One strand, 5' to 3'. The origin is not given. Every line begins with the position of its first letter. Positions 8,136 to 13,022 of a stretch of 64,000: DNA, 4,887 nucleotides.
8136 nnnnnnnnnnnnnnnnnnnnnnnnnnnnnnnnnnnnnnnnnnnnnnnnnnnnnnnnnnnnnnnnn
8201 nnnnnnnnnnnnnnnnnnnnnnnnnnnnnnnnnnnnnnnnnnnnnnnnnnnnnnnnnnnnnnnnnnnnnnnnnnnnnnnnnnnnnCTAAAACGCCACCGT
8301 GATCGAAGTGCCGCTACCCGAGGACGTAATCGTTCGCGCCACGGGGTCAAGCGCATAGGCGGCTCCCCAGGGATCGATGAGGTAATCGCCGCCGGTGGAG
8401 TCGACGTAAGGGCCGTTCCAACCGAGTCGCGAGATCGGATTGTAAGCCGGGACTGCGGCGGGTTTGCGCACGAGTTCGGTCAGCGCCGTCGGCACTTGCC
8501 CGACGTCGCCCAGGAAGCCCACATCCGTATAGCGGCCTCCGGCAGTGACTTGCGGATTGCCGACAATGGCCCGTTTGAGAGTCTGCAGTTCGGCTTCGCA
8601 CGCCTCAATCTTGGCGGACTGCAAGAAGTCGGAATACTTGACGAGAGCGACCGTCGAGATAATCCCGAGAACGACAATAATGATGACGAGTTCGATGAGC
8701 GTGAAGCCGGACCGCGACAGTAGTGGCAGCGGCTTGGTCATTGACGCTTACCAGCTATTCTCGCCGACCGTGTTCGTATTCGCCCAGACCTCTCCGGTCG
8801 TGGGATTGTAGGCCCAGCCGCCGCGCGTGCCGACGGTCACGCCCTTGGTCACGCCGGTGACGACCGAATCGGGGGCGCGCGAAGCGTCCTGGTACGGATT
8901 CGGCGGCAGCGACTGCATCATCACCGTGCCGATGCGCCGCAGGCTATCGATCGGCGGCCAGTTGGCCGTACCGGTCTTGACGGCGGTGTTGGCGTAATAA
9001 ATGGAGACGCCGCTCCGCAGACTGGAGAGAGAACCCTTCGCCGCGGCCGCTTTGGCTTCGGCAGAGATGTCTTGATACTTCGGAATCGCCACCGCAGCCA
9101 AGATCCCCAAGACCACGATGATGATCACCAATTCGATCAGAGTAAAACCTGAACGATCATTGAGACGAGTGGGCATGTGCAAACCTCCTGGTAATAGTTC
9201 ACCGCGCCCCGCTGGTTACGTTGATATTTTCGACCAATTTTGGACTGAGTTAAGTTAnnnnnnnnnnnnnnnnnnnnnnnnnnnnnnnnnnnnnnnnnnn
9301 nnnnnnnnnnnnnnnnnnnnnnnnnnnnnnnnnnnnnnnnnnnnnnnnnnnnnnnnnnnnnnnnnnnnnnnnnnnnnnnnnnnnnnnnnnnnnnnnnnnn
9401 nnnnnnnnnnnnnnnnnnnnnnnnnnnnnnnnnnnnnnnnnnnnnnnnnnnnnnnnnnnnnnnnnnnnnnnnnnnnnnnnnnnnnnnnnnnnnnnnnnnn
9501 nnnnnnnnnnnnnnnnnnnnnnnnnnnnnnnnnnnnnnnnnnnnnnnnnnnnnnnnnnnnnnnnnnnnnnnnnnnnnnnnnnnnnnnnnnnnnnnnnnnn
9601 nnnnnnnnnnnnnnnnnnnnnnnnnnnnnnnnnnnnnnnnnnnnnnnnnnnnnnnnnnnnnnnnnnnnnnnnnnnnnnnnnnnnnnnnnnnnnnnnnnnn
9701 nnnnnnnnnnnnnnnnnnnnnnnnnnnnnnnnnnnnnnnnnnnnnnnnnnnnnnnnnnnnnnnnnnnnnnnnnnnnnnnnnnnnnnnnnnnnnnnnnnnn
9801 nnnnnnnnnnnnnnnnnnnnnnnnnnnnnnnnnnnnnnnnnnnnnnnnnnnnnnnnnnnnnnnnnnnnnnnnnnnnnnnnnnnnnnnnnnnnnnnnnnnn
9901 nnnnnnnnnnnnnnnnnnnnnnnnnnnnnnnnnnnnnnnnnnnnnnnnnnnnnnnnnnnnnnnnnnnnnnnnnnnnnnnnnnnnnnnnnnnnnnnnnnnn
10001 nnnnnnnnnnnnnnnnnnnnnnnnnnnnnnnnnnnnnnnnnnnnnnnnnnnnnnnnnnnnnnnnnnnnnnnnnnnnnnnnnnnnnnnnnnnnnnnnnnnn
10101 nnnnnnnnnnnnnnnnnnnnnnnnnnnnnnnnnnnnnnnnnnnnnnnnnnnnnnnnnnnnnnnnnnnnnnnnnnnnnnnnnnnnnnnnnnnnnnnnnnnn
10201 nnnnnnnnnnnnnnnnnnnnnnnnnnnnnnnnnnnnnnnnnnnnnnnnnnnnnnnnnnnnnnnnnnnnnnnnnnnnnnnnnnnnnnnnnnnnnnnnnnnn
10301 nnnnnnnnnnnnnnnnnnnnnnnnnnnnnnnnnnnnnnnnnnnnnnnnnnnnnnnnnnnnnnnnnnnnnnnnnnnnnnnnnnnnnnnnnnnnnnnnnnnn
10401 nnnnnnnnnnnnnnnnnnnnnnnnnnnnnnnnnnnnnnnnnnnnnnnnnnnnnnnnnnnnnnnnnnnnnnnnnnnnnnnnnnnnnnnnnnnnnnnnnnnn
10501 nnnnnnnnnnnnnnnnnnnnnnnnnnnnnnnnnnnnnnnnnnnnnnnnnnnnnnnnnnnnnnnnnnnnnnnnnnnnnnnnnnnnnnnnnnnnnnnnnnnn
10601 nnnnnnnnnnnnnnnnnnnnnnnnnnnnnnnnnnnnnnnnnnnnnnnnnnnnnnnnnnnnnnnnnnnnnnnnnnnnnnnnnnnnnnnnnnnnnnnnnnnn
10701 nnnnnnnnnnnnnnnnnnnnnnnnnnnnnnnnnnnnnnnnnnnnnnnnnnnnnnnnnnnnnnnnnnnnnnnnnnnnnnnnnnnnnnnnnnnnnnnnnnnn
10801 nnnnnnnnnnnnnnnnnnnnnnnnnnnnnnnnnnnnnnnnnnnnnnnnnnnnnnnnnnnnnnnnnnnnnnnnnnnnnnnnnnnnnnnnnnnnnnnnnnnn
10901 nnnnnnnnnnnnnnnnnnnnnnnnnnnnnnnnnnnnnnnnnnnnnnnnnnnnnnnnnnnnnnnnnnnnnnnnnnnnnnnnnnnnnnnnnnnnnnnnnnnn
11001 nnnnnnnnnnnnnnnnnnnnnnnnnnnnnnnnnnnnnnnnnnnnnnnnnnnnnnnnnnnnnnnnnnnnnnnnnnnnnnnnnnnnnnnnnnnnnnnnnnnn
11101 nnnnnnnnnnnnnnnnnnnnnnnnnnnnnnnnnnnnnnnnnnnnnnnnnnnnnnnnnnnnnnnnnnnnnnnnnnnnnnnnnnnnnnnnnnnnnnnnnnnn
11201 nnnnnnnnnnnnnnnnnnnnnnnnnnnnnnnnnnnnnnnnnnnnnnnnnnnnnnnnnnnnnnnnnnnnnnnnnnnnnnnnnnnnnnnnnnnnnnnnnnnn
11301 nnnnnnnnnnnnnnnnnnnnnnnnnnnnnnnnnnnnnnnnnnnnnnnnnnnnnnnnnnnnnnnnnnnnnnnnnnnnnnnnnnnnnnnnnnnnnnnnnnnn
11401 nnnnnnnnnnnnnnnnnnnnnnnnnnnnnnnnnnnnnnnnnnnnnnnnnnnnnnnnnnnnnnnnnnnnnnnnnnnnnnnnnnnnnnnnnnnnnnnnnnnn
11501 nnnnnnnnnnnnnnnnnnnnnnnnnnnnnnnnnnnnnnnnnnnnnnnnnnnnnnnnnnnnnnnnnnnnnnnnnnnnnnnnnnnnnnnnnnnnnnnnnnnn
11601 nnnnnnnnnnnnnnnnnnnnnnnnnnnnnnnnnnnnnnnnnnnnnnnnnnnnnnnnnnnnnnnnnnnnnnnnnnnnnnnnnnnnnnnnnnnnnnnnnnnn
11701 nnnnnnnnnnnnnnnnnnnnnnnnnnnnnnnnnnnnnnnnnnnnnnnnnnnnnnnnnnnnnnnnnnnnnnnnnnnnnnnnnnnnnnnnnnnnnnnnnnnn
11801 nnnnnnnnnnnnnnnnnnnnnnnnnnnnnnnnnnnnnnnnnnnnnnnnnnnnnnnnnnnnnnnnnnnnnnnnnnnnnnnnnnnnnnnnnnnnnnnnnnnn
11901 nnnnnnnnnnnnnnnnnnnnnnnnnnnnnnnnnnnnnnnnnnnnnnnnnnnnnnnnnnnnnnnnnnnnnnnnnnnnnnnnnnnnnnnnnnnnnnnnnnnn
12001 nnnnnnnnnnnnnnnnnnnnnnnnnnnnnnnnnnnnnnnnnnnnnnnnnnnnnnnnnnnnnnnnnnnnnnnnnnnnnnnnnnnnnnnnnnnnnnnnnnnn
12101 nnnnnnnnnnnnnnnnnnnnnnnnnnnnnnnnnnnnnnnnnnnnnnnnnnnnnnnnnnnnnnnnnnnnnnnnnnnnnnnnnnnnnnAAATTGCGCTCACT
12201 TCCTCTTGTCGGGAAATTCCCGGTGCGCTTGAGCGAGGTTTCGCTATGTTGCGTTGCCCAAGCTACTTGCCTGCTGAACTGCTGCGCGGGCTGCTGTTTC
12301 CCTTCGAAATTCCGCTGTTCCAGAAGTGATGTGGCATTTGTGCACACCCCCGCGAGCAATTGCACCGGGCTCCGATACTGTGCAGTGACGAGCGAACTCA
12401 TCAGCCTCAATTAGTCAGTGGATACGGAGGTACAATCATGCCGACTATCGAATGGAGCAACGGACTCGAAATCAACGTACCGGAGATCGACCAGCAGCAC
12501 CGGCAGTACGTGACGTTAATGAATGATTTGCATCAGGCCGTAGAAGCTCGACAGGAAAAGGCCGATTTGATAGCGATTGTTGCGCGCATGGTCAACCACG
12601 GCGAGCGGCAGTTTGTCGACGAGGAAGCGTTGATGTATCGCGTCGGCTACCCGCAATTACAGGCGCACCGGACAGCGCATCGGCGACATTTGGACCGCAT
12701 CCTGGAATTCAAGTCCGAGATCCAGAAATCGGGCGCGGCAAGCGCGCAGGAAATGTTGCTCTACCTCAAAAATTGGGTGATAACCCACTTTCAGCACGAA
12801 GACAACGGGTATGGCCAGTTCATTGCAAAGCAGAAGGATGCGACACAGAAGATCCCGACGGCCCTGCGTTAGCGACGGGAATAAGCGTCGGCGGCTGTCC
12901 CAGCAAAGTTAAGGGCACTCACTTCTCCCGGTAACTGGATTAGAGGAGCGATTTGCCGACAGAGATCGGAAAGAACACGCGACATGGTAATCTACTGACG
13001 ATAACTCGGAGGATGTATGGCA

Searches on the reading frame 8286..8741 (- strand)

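Call 18: search_protein_families(library=pfam, proteins=[window:8286-8741:-], max_evalue=0.001)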
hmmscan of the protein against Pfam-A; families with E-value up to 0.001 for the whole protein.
window:8286-8741:- (151 aa): 1 family
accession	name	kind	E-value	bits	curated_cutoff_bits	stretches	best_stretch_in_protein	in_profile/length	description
PF07963.17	N_methyl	-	3.8e-05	23.5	21.2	1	10-33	4-27/27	Prokaryotic N-terminal methylation motif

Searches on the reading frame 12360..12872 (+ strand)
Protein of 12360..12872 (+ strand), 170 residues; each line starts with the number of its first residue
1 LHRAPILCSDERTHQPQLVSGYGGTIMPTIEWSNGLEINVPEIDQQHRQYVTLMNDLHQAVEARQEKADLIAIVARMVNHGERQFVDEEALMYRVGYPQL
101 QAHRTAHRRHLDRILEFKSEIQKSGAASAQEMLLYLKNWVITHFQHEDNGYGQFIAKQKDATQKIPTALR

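Call 18: search_protein_families(library=pfam, proteins=[window:12360-12872:+], max_evalue=0.001)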
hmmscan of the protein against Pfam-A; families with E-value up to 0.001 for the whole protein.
window:12360-12872:+ (170 aa): 1 family
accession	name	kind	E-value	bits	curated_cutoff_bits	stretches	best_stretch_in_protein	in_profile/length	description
PF01814.28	Hemerythrin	-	1.9e-12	48.2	25.3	1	42-152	5-124/127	Hemerythrin HHE cation binding domain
